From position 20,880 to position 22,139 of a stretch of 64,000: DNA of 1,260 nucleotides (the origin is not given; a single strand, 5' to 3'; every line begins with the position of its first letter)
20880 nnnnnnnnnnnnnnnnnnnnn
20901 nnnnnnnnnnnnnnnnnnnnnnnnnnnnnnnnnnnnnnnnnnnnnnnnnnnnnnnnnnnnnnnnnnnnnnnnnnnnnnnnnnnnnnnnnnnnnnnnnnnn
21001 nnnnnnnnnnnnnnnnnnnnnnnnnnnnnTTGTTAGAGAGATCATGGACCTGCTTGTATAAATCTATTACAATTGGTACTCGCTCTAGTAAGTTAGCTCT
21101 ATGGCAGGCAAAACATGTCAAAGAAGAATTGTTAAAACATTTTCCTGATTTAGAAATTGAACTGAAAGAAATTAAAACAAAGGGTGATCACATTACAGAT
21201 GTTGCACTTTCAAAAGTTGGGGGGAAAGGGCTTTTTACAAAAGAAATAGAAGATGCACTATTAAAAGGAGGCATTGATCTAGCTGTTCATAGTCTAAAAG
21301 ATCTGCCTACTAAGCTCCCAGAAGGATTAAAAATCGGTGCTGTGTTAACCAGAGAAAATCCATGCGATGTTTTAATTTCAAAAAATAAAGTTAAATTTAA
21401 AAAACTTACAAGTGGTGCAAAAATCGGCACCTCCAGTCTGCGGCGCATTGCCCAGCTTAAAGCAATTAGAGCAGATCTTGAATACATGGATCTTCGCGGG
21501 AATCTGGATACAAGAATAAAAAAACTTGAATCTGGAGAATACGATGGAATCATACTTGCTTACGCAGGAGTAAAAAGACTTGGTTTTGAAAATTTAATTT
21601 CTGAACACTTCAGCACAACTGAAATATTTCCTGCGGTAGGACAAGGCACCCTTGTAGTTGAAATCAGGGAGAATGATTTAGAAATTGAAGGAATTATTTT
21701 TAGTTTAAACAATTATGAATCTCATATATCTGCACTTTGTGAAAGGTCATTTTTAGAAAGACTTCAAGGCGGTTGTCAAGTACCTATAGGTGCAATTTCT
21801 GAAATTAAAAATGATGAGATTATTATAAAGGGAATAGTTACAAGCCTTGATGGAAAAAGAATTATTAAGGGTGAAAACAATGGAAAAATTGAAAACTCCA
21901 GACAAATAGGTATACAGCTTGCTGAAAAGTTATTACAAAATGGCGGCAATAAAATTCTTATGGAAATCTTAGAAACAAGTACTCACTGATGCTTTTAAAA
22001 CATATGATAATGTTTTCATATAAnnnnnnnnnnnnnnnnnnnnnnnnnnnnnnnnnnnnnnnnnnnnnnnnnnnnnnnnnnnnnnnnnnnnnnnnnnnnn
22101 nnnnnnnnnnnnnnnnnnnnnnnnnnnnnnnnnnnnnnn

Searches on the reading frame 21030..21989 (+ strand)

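Call 64: search_protein_families(library=pfam, proteins=[window:21030-21989:+], max_evalue=0.00001)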
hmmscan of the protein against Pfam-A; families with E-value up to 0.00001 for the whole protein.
window:21030-21989:+ (319 aa): 2 families
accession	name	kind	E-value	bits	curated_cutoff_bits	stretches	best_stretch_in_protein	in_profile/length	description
PF01379.25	Porphobil_deam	-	4.7e-84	281.5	22.1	1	13-219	1-205/207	Porphobilinogen deaminase, dipyromethane cofactor binding domain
PF03900.20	Porphobil_deamC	-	6.5e-23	81.3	26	1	235-303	4-74/74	Porphobilinogen deaminase, C-terminal domain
